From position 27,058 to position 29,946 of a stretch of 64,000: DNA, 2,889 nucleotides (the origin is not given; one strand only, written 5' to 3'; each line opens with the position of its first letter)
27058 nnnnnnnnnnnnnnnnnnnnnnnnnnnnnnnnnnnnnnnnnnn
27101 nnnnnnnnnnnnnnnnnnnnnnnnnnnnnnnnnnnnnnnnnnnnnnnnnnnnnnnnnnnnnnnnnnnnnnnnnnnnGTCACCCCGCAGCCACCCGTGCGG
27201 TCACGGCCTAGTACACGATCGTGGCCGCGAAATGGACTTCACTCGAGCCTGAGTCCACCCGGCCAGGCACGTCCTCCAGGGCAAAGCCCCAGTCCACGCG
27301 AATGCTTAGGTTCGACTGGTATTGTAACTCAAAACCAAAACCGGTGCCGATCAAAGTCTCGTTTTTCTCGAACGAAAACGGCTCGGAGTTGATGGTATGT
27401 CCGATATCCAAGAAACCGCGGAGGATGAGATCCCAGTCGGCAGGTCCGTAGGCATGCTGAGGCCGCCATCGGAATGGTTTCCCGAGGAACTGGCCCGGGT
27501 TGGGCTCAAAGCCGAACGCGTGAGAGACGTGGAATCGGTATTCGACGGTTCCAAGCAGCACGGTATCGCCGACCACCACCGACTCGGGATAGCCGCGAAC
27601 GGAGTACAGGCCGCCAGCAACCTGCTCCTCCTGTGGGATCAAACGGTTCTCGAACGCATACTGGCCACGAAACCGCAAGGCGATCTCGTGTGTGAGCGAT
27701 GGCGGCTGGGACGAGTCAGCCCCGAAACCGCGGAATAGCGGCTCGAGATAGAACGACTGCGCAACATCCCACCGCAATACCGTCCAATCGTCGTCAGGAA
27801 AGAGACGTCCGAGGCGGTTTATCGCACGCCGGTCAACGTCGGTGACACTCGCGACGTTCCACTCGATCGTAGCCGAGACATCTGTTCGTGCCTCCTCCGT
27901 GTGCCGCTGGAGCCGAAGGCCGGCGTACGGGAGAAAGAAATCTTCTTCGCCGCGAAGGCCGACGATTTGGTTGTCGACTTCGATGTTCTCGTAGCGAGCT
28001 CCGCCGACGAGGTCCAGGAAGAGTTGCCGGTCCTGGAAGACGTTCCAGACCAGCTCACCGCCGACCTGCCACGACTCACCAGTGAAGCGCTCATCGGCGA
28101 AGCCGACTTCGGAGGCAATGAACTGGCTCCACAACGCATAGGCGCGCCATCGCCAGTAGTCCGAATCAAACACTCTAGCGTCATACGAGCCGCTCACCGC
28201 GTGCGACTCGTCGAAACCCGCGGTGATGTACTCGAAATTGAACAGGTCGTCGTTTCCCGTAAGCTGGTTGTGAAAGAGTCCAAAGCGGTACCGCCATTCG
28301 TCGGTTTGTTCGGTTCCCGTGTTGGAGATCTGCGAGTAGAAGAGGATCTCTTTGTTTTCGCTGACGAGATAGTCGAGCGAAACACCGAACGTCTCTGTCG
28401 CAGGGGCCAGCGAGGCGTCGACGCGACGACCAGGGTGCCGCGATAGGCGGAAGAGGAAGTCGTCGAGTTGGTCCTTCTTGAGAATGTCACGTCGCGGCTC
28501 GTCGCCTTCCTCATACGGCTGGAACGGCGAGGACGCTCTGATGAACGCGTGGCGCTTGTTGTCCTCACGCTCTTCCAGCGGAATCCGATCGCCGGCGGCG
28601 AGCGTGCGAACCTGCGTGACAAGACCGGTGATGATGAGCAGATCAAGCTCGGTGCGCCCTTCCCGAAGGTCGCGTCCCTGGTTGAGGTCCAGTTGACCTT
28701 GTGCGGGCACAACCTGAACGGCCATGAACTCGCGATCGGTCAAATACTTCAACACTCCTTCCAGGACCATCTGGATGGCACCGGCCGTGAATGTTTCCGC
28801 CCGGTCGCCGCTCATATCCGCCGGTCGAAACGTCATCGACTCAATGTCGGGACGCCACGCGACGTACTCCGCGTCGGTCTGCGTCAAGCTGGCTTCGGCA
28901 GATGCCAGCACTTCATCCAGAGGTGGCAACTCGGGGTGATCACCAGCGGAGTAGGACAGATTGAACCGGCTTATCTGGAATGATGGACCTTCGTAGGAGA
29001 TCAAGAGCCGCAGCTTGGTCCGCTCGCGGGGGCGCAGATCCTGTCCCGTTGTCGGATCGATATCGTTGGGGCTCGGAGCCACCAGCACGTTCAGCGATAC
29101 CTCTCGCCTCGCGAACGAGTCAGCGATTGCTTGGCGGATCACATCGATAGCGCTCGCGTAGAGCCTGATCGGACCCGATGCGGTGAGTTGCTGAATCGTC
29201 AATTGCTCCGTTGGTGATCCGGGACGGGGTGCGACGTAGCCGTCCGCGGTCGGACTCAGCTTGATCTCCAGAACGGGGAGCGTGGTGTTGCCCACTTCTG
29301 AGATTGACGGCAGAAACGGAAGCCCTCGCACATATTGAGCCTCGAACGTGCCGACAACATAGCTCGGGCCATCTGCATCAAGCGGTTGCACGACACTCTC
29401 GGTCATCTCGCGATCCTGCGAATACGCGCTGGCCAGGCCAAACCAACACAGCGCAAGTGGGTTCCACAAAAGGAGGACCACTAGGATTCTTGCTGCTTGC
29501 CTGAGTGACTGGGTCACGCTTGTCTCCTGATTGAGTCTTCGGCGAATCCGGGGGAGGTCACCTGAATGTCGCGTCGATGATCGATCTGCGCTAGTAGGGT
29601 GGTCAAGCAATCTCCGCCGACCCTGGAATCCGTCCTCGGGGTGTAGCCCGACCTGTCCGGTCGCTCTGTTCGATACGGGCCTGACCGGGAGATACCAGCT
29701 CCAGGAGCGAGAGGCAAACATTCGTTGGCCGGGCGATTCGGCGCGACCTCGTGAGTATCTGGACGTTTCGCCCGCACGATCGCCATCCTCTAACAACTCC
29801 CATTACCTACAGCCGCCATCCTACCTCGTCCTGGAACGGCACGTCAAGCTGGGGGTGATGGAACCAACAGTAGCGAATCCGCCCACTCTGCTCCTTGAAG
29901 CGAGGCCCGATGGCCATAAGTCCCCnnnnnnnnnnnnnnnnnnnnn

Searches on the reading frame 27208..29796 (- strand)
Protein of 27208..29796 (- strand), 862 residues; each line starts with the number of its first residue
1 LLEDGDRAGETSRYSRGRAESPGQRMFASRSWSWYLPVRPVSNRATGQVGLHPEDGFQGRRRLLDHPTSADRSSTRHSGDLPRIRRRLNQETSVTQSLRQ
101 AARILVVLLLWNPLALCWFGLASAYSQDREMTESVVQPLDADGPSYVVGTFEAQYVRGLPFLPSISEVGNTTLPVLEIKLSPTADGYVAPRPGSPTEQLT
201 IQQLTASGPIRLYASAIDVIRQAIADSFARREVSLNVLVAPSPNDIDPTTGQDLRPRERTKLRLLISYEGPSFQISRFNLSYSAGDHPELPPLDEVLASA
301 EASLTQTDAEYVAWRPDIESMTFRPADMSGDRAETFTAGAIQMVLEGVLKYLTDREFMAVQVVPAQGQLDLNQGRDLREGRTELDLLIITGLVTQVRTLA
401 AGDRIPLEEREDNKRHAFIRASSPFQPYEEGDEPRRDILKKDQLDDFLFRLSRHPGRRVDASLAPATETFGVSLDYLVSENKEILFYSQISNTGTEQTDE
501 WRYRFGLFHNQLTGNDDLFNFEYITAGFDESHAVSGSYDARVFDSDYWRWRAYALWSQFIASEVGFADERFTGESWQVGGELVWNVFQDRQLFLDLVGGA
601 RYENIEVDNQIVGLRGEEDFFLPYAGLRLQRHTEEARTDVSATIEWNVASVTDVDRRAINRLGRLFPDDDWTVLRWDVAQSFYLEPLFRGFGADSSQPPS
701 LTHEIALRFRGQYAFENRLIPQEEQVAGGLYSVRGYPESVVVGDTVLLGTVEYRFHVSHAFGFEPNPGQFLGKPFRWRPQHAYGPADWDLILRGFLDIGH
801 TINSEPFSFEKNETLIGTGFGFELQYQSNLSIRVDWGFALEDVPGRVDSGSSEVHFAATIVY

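Call 6: search_protein_families(library=pfam, proteins=[window:27208-29796:-], max_evalue=0.01)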
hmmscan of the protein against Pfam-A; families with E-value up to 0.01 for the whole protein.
window:27208-29796:- (862 aa): 1 family
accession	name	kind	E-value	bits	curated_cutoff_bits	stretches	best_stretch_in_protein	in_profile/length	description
PF03865.19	ShlB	-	1e-09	38.7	22.7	1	480-593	11-127/311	Haemolysin secretion/activation protein ShlB/FhaC/HecB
